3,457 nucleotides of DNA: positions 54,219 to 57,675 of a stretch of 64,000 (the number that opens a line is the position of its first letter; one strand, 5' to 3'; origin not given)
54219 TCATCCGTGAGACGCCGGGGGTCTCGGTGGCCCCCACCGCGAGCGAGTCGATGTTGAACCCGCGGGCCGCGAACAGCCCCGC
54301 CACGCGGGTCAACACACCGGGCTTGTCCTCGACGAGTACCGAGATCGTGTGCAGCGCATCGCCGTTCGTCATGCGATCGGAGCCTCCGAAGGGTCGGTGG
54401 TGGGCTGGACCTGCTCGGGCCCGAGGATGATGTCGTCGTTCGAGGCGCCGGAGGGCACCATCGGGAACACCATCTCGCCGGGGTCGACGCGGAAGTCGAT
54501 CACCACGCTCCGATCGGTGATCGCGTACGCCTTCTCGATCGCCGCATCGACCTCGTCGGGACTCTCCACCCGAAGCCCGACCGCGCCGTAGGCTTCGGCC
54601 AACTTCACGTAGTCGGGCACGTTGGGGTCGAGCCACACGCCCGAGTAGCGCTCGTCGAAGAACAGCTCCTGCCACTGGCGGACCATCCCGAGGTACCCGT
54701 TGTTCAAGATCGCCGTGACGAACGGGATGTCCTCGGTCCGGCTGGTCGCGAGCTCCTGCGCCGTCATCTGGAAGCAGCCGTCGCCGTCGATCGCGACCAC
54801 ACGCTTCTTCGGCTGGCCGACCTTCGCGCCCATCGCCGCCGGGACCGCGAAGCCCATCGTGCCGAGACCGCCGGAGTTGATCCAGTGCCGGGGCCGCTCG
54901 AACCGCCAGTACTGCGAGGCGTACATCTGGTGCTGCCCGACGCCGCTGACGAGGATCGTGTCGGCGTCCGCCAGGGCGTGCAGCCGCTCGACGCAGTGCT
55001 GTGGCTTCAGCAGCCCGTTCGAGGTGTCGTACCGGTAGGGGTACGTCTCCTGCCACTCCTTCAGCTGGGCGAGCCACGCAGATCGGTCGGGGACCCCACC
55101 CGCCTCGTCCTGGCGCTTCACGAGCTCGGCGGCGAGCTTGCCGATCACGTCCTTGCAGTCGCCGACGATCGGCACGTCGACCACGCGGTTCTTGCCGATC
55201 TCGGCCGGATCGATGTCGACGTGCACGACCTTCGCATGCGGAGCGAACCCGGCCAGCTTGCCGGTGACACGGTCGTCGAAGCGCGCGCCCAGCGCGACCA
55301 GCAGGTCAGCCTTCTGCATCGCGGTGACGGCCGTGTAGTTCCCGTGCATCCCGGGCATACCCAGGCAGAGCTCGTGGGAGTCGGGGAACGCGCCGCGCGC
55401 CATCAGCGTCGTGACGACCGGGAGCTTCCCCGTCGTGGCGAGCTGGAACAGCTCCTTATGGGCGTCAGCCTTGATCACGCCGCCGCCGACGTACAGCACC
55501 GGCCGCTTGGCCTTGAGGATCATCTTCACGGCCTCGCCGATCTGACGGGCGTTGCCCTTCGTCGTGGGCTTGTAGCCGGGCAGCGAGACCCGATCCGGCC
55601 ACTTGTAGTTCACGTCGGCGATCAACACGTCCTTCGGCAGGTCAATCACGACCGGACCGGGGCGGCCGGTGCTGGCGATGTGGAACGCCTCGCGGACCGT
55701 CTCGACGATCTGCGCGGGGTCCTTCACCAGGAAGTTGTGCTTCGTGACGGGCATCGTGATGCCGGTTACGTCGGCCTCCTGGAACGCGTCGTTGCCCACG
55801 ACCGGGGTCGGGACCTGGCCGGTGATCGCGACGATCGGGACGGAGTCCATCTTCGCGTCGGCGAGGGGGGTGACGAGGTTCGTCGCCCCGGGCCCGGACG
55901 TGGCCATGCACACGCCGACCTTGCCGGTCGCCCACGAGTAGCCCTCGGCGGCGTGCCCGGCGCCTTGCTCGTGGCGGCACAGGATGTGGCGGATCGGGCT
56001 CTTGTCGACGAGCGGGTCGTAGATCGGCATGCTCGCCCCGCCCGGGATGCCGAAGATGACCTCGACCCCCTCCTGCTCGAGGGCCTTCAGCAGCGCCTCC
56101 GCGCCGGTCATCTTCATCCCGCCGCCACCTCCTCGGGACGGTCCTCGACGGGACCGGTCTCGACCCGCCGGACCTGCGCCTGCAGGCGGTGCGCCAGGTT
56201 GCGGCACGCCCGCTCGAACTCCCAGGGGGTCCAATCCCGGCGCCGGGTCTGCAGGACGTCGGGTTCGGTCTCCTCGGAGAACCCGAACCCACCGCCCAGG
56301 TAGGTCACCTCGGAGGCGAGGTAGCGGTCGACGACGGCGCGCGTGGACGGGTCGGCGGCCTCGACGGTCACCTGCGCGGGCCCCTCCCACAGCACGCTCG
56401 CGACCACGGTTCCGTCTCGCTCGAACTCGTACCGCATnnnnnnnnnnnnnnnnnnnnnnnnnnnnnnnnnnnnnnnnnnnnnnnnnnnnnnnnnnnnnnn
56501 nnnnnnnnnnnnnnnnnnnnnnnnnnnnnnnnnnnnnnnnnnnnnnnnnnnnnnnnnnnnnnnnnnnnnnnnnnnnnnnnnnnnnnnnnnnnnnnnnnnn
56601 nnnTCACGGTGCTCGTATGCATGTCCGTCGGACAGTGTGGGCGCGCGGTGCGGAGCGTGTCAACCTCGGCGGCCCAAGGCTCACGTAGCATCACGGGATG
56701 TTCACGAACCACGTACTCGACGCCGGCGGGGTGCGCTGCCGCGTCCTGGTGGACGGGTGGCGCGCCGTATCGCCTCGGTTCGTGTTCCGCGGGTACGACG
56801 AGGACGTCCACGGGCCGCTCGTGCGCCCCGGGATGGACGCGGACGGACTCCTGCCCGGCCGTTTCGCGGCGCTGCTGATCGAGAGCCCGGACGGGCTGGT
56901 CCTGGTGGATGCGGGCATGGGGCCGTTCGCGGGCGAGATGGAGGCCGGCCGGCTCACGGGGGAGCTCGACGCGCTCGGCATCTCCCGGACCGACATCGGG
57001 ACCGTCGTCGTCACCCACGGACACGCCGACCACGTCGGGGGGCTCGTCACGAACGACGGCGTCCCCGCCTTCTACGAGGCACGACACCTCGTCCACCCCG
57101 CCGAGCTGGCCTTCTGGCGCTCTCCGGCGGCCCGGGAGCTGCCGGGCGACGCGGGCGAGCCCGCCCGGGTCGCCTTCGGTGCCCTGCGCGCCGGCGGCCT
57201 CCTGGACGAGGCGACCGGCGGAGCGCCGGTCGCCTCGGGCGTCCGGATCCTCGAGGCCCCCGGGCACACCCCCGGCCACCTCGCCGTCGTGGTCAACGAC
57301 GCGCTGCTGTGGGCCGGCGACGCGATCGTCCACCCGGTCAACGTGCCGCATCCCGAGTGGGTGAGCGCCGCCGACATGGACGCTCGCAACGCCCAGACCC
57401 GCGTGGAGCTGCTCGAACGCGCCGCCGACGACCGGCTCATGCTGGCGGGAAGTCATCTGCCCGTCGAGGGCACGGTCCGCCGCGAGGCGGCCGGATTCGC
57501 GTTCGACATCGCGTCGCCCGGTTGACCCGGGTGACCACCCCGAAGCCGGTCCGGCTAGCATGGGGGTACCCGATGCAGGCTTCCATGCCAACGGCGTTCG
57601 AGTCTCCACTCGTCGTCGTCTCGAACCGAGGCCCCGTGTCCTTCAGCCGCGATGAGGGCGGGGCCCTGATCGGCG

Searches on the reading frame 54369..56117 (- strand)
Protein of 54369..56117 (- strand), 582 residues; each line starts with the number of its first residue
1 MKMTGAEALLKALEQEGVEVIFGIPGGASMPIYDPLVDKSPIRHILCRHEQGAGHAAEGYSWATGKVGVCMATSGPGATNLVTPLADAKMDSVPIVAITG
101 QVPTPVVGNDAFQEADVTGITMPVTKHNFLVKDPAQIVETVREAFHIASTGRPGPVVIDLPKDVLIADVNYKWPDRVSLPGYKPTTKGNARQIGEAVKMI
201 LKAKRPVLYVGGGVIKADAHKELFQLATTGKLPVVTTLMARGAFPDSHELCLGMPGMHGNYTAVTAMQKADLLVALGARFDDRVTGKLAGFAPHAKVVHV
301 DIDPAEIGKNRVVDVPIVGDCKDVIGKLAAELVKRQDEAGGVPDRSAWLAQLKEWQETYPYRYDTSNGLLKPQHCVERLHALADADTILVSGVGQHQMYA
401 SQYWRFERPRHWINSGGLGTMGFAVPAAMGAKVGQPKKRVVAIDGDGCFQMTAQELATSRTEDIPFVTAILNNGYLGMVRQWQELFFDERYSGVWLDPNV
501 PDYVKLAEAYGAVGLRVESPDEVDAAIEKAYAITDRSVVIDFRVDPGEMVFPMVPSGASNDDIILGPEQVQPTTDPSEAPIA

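Call 6: search_protein_families(library=pfam, proteins=[window:54369-56117:-], max_evalue=0.01)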
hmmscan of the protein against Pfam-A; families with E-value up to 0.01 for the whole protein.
window:54369-56117:- (582 aa): 4 families
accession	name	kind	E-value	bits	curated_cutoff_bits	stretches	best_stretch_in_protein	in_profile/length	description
PF02775.26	TPP_enzyme_C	-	4.8e-54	182.7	21.9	1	392-541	1-150/151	Thiamine pyrophosphate enzyme, C-terminal TPP binding domain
PF00205.28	TPP_enzyme_M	-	7.3e-53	178.4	30.4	1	194-328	2-137/137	Thiamine pyrophosphate enzyme, central domain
PF02776.23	TPP_enzyme_N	-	1.2e-40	138.4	26.8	1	3-118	1-117/119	Thiamine pyrophosphate enzyme, N-terminal TPP binding domain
PF02552.22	CO_dh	-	0.00045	20.5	21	1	194-239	26-71/168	CO dehydrogenase beta subunit/acetyl-CoA synthase epsilon subunit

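Call 7: search_protein_families(library=ncbifam, proteins=[window:54369-56117:-], max_evalue=0.01)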
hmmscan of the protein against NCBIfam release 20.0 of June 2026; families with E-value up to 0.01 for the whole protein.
window:54369-56117:- (582 aa): 55 families (the best 25 are shown)
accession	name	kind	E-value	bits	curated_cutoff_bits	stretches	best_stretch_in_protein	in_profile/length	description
NF005860.0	PRK07789.1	equivalog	4.5e-280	930.3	881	1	2-576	33-609/615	acetolactate synthase large subunit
NF004710.0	PRK06048.1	equivalog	7.8e-244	810.3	976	1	2-564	7-557/561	acetolactate synthase large subunit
TIGR00118.1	acolac_lg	equivalog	1.4e-240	799.5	538.35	1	3-564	1-554/557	biosynthetic-type acetolactate synthase large subunit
NF004919.0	PRK06276.1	equivalog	1.8e-216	720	866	1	3-574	1-566/582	acetolactate synthase large subunit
NF005651.0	PRK07418.1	subfamily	2.3e-215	716.4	942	1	2-570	18-585/617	acetolactate synthase large subunit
NF005824.0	PRK07710.1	equivalog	8.1e-212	704.6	976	1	2-558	16-562/573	acetolactate synthase large subunit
NF006581.0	PRK09107.1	equivalog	6.8e-211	701.6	974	1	2-571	10-580/595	acetolactate synthase 3 large subunit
NF005409.0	PRK06965.1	equivalog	1.2e-209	697.6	1035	1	2-569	20-586/587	acetolactate synthase 3 catalytic subunit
NF005228.0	PRK06725.1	equivalog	3.2e-209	695.9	991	1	2-565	15-566/571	acetolactate synthase large subunit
NF006319.0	PRK08527.1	equivalog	9.1e-206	684.6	905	1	1-566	2-560/565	acetolactate synthase large subunit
NF005058.0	PRK06466.1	equivalog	7.2e-203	675.2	951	1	3-565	4-568/574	acetolactate synthase 3 large subunit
NF006525.0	PRK08979.1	equivalog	5.7e-199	662.2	1084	1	2-565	3-566/572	acetolactate synthase 3 large subunit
NF006524.0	PRK08978.1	equivalog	3.3e-198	659.4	738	1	3-564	1-544/548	acetolactate synthase 2 catalytic subunit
NF005364.0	PRK06882.1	equivalog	2.4e-194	646.9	1083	1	2-568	3-569/574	acetolactate synthase 3 large subunit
NF005936.0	PRK07979.1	equivalog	2.4e-187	623.8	1080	1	3-565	4-568/574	acetolactate synthase 3 large subunit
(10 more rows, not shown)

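Call 12: find_related_loci(query=window:54369-56117:-, collection=genome_contigs, flank=3000)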
Query window:54369-56117:- (582 aa) in genome_contigs; peptide patterns used: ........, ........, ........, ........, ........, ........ (x = any residue, [..] = any of these).
599 stretches matched a pattern (row limit reached: there are more); 591 encode a relative of the query (tblastn E <= 1e-3); the best 80 are kept; 80 distinct loci.
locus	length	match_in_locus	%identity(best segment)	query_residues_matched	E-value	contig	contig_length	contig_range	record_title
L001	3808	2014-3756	90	2-582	0e+0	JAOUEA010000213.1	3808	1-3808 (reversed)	MAG: Actinomycetota bacterium isolate 4_1_Jan_SF_Bin49 4_1_Jan_SF_Bin49_scaffold_13826_c1, whole genome shotgun sequence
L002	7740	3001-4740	89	2-581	0e+0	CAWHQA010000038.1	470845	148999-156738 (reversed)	MAG: uncultured Actinomycetes bacterium isolate MFD08497.bin.2.117 genome assembly, contig: contig_94854, whole genome s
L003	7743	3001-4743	88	2-582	0e+0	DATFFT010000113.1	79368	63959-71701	MAG TPA_asm: Actinomycetota bacterium isolate SMAG_U8643 k141_1156751, whole genome shotgun sequence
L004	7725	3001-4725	89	2-575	0e+0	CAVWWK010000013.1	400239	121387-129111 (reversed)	MAG: uncultured Actinomycetes bacterium isolate MFD00962.bin.2.291 genome assembly, contig: contig_23956, whole genome s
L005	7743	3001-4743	86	1-580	0e+0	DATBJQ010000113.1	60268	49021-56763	MAG TPA_asm: Actinomycetota bacterium isolate SMAG_U3924 k141_4344075, whole genome shotgun sequence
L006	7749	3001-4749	87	1-582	0e+0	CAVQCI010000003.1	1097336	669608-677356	MAG: uncultured Actinomycetes bacterium isolate MFD02199.bin.2.161 genome assembly, contig: contig_21058, whole genome s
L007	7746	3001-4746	86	2-582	0e+0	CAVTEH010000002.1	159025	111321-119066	MAG: uncultured Actinomycetota bacterium isolate MFD00962.bin.3.339 genome assembly, contig: contig_128146, whole genome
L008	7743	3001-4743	86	3-582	0e+0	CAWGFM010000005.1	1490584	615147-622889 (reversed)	MAG: uncultured Actinomycetes bacterium isolate MFD05567.bin.1.91 genome assembly, contig: contig_75915, whole genome sh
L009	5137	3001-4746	86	1-582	0e+0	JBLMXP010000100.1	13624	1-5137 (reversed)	MAG: Planctomycetaceae bacterium isolate MAG253 PRJNA957066_bin34_renamed_99, whole genome shotgun sequence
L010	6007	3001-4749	85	1-582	0e+0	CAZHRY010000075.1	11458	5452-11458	MAG TPA_asm: uncultured Actinomycetes bacterium isolate binchicken_co274_23 genome assembly, contig: NODE_13922_length_1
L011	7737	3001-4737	85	1-581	0e+0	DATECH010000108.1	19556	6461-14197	MAG TPA_asm: Actinomycetota bacterium isolate SMAG_U8266 k141_2107928, whole genome shotgun sequence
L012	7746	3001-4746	84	1-581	0e+0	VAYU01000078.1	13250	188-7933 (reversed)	MAG: Actinobacteria bacterium isolate AC_66 14_1009_16_30cm_scaffold_21537, whole genome shotgun sequence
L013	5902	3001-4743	84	1-581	0e+0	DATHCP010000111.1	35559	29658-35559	MAG TPA_asm: Actinomycetota bacterium isolate SMAG_U12370 k141_1168159, whole genome shotgun sequence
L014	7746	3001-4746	77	1-582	0e+0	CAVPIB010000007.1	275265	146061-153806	MAG: uncultured Actinomycetes bacterium isolate MFD09964.bin.1.67 genome assembly, contig: contig_42120, whole genome sh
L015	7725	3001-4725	79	1-575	0e+0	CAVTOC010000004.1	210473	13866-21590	MAG: uncultured Actinomycetes bacterium isolate MFD00822.bin.2.15 genome assembly, contig: contig_27565, whole genome sh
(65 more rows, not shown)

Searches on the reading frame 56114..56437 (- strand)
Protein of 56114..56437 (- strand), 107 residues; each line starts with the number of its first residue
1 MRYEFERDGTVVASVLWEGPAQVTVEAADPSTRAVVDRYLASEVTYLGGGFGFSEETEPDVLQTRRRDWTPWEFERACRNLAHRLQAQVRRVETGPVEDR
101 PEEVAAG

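Call 6: search_protein_families(library=pfam, proteins=[window:56114-56437:-], max_evalue=0.01)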
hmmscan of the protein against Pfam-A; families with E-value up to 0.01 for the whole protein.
window:56114-56437:- (107 aa): 0 families

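Call 7: search_protein_families(library=ncbifam, proteins=[window:56114-56437:-], max_evalue=0.01)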
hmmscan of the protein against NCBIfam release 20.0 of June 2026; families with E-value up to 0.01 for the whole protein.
window:56114-56437:- (107 aa): 0 families

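Call 13: find_homologous_proteins(query=window:56114-56437:-, max_evalue=0.001)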
Query window:56114-56437:- (107 aa): 519 proteins with E <= 0.001 among 525 candidates; the best 120 are listed.
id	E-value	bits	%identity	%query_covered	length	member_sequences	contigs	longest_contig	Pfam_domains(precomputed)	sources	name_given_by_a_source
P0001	9.6e-64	230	97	100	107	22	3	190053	-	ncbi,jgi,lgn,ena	-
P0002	6.0e-63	227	95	100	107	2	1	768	-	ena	-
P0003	1.2e-62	226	97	100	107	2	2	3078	-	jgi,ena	-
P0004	3.8e-59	215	91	100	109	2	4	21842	-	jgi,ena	jgi:hypothetical protein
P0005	2.4e-56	206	89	100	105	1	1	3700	-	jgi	jgi:hypothetical protein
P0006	3.6e-56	206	90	99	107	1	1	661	-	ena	-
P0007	8.4e-54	198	85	95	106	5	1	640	-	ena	-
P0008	8.8e-53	195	83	100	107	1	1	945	-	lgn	-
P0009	1.3e-52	194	86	98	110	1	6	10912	-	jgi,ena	-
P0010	2.2e-52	193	84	98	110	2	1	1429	-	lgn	-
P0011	1.0e-51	191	83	98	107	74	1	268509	-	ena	-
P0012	1.3e-51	191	81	100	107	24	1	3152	-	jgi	jgi:hypothetical protein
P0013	1.5e-51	191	84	98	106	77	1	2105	-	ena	-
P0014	2.0e-51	190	84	95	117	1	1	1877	-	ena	-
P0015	2.1e-51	190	84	95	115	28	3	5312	-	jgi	jgi:hypothetical protein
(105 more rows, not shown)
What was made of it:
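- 56114..56451 (-): RBS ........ (56451-56444) plus a 107-aa conserved ORF of unknown function (56437-56114). This is the first gene after the attenuator. Its TGA overlaps the ilvB ATG (ATGA). It has 519 homologs (call 13).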

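Call 44: predict_structure(alignment_id=A2)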
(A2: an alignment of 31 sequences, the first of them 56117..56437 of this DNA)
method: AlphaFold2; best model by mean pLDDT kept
length: 107 residues; sequences in the alignment: 31
mean_pLDDT: 63.6   pTM: 0.49
mean pLDDT of the five models: 63.6, 63.0, 62.5, 61.4, 58.3
residues with pLDDT >= 90: 0; 70-90: 57; 50-70: 13; < 50: 37
segments of 3 or more residues with pLDDT < 50: 43-66, 95-107
pLDDT, mean of each block of 10 residues (from residue 1): 83 78 75 76 44 39 47 80 81 51 38
secondary structure, 60 per line:
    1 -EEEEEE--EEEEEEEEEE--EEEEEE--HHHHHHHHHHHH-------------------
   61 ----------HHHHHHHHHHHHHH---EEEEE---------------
elements in order: E2-7 E10-19 E22-27 H30-41 H71-84 E88-92

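Call 47: search_protein_representatives(protein=window:56117-56437:-)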
Query: 107 residues. Proteins with E-value up to 0.001 (for the whole library): 45; up to 1e-10: 26; up to 1e-30: 4. The best 45 are listed.
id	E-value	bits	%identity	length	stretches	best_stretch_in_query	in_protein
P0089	5.4e-49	180.8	79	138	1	1-102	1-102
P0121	5.8e-48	177.5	85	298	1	1-98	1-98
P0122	4.3e-43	161.9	74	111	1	1-106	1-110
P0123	6.2e-42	158.1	84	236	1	1-88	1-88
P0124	1.1e-30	122.0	80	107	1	1-74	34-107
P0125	2.0e-29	117.9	67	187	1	17-106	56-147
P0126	1.3e-28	115.3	72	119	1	1-75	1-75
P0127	2.6e-26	107.9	81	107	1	1-67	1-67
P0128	4.5e-24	100.7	53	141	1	1-102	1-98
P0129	2.0e-23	98.6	80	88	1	45-105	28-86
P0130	2.1e-22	95.3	70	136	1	22-84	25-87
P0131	2.9e-22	94.9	67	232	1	1-88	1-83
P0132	6.6e-22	93.7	68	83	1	1-82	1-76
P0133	1.3e-21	92.8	80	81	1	47-102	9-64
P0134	2.6e-21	91.8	79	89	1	1-58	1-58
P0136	5.6e-20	87.5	53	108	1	1-102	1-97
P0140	1.7e-15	73.1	47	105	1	1-102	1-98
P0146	2.3e-10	56.6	44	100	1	1-103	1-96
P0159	1.1e-05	41.6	40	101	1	1-81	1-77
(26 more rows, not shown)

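Call 58: search_solved_structures(query=A2, max_evalue=10)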
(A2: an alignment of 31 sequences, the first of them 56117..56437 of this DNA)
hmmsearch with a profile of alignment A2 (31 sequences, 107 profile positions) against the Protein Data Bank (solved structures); distinct sequences matched with E-value up to 10: 2.
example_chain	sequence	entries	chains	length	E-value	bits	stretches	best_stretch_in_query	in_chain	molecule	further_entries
3a01_A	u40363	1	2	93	0.53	13.4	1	25-85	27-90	Homeodomain-containing protein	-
7exd_R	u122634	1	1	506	0.65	13.1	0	21-60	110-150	Soluble cytochrome b562,5-hydroxytryptamine receptor 1F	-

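Call 59: search_protein_families(library=pfam, proteins=[window:56117-56437:-, P0128, P0136, P0140, P0146, P0159], max_evalue=10)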
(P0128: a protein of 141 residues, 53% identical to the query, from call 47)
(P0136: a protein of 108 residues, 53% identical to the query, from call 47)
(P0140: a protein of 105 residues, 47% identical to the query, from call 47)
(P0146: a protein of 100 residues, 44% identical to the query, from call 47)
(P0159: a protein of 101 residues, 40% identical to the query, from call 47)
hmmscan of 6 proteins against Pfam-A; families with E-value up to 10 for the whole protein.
window:56117-56437:- (107 aa): 0 families

P0128 (141 aa): 1 family
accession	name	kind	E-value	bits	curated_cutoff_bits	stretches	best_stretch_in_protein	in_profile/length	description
PF04471.18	Mrr_cat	-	0.027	15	21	1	64-91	3-31/115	Restriction endonuclease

P0136 (108 aa): 0 families

P0140 (105 aa): 0 families

P0146 (100 aa): 0 families

P0159 (101 aa): 0 families

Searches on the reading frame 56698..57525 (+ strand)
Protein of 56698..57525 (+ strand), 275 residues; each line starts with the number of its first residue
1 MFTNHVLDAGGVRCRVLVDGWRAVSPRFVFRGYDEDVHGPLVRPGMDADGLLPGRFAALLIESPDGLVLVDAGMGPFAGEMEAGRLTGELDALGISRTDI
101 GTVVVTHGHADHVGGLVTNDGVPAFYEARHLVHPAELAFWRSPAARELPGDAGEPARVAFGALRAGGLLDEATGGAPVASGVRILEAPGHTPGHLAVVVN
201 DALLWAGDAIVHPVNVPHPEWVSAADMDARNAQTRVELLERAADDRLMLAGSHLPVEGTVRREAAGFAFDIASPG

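Call 6: search_protein_families(library=pfam, proteins=[window:56698-57525:+], max_evalue=0.01)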
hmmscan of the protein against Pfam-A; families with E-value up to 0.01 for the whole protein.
window:56698-57525:+ (275 aa): 2 families
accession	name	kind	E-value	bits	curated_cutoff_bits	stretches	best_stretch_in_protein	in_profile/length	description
PF00753.33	Lactamase_B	-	8.7e-16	58.9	22.7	1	58-211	8-152/196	Metallo-beta-lactamase superfamily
PF12706.13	Lactamase_B_2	-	0.00013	22.1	27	1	68-118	3-49/200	Beta-lactamase superfamily domain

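Call 7: search_protein_families(library=ncbifam, proteins=[window:56698-57525:+], max_evalue=0.01)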
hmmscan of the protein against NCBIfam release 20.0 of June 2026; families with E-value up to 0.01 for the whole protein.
window:56698-57525:+ (275 aa): 30 families (the best 25 are shown)
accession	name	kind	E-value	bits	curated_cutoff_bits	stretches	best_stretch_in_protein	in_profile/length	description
NF047979.1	lactonase_AidB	equivalog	9.6e-32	110.3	360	1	59-270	54-269/271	AidB family quorum-quenching N-acyl homoserine lactonase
NF047925.1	pyridox_lacton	equivalog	3.2e-10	40.2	325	1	82-214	71-213/268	4-pyridoxolactonase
NF033105.1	bla_subclass_B3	equivalog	3.5e-10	39.6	240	1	56-116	23-78/257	subclass B3 metallo-beta-lactamase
NF047919.1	lactonase_YtnP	equivalog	2.4e-09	36.8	425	1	59-199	50-196/274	YtnP family quorum-quenching lactonase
NF045699.1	AHLLactAiiA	equivalog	1e-08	34.7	375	1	174-200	153-179/251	quorum-quenching N-acyl homoserine lactonase AiiA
NF047893.1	blaSAM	exception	3.4e-08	33.1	550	1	56-196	64-194/295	SAM family subclass B3 metallo-beta-lactamase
NF000469.2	CAR_gen_B3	exception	8.7e-07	28.2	500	1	57-117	75-130/311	CAR family subclass B3 metallo-beta-lactamase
TIGR03413.1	GSH_gloB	equivalog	1e-06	28.3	200.8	0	181-210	98-128/248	hydroxyacylglutathione hydrolase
NF033106.1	blaL1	exception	1.2e-06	27.7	560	1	56-116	59-114/290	L1 family subclass B3 metallo-beta-lactamase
NF012229.1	bla_class_B_core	domain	2.9e-06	27.5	100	1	58-116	17-68/139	metallo-beta-lactamase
NF000438.2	blaPOM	exception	7.2e-06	25.4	610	1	56-118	57-114/286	POM family subclass B3 metallo-beta-lactamase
NF045700.1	AHLLactAttM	equivalog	9.7e-06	25.3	390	0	88-139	82-127/257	AttM family quorum-quenching N-acyl homoserine lactonase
NF000427.2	blaCAU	exception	2.3e-05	23.8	500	1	57-117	27-83/262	CAU/MBL1b family subclass B3 metallo-beta-lactamase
NF053820.1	MBLfold_Strvi7410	exception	3.5e-05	23.4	525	1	60-114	28-79/343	Strvi_7410 family MBL fold metallo-hydrolase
NF040644.1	blaPAM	exception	4.3e-05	22.8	615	1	57-198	58-187/287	PAM family subclass B3 metallo-beta-lactamase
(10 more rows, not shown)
